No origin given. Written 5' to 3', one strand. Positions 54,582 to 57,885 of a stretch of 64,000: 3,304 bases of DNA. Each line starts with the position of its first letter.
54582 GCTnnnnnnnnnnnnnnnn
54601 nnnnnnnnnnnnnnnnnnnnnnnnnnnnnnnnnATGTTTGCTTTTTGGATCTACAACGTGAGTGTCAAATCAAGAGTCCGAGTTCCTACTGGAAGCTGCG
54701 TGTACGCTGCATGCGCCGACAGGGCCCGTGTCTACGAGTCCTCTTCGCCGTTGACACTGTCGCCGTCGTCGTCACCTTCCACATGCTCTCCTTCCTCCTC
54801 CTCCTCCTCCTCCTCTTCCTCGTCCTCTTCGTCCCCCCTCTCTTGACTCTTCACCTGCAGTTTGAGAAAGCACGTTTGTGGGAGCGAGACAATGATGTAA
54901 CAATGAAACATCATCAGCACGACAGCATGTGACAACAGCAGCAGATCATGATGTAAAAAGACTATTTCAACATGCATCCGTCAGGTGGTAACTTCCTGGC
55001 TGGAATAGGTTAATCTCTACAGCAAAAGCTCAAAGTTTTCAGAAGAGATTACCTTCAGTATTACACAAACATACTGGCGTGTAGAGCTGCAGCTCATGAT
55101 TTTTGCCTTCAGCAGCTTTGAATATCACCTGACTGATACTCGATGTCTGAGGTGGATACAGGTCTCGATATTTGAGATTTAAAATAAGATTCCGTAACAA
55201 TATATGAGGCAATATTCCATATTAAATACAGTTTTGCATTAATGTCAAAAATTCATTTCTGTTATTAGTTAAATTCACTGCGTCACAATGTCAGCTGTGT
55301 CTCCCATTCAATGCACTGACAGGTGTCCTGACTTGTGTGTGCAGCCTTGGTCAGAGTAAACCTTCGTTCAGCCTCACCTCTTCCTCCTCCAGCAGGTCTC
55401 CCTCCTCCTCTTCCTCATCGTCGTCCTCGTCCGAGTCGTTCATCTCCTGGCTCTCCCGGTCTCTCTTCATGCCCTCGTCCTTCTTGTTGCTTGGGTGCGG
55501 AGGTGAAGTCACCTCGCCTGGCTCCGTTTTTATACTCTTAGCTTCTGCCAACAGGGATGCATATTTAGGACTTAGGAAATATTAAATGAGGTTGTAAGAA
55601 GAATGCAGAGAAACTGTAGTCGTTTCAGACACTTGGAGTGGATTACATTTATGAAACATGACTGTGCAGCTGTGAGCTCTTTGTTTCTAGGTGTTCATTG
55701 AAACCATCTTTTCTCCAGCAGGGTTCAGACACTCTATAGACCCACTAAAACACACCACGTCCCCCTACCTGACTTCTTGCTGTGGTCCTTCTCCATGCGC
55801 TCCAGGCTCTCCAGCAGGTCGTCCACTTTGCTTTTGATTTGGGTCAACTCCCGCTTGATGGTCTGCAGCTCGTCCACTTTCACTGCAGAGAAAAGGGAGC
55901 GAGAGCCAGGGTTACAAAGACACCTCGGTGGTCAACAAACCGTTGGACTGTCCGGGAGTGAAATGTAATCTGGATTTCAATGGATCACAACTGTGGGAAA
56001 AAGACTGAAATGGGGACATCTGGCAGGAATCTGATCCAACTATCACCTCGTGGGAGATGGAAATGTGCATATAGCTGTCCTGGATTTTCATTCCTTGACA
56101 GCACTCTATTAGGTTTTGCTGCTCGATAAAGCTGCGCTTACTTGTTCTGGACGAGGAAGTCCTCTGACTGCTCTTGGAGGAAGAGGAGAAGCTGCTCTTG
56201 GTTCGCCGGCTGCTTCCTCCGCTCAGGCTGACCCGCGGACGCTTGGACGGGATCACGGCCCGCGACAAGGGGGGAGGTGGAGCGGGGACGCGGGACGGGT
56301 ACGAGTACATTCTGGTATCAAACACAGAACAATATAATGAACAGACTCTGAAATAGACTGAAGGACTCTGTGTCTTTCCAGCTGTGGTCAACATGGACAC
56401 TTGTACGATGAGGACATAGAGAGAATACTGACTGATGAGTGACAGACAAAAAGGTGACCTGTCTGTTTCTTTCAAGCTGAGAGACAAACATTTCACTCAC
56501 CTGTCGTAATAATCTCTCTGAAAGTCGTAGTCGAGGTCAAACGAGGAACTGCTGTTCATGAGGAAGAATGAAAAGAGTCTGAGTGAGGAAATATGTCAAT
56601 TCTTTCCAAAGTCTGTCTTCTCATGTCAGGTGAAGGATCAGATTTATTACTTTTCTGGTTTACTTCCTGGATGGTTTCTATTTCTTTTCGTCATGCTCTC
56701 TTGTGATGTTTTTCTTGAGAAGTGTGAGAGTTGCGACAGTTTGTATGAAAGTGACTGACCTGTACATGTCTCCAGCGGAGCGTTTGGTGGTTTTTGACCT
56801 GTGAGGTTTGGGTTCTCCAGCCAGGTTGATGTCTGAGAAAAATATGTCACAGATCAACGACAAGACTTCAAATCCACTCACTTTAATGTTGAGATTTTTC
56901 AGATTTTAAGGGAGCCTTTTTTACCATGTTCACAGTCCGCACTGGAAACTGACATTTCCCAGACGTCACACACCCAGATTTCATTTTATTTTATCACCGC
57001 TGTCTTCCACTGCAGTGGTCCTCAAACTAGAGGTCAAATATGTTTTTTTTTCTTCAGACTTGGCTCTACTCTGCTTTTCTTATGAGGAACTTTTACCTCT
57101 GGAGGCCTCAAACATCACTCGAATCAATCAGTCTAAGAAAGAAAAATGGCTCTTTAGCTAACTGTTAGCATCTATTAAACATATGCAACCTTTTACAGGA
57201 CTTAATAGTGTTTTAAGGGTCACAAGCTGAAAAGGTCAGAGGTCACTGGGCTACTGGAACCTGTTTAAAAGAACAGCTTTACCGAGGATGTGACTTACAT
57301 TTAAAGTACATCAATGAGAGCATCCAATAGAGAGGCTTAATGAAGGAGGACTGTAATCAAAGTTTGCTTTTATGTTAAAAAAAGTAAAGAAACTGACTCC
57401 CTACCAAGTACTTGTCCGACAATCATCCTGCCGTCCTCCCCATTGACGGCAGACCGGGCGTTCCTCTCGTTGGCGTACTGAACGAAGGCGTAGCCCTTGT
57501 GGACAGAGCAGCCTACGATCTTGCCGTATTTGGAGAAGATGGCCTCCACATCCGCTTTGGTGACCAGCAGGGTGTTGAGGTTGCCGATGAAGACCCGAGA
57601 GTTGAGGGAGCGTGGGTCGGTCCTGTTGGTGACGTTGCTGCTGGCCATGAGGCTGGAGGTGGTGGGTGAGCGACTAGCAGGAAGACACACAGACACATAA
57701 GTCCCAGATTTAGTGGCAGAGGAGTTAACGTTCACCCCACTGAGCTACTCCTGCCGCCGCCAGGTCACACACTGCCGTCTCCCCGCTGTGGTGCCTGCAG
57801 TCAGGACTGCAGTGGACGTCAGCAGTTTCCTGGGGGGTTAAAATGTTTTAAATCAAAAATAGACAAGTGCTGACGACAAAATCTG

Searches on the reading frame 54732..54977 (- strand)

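Call 64: search_protein_families(library=pfam, proteins=[window:54732-54977:-], max_evalue=1)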
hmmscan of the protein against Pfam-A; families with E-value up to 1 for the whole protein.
window:54732-54977:- (81 aa): 2 families
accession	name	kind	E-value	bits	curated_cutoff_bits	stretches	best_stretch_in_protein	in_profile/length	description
PF14851.11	FAM176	-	0.018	15.3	31.5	1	23-67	36-84/152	FAM176 family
PF05432.16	BSP_II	-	0.05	13.7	25.1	1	45-78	130-163/299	Bone sialoprotein II (BSP-II)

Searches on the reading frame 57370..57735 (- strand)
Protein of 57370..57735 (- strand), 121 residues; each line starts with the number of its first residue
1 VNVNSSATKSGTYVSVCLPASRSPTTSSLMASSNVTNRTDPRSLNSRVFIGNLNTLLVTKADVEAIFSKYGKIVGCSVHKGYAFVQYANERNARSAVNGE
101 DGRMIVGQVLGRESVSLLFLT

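Call 3: search_protein_families(library=pfam, proteins=[window:57370-57735:-], max_evalue=0.01)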
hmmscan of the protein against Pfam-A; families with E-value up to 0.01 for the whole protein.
window:57370-57735:- (121 aa): 1 family
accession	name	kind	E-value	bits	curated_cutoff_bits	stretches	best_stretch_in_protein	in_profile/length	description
PF00076.28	RRM_1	-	8e-14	51.7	20.7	1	48-110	1-69/70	RNA recognition motif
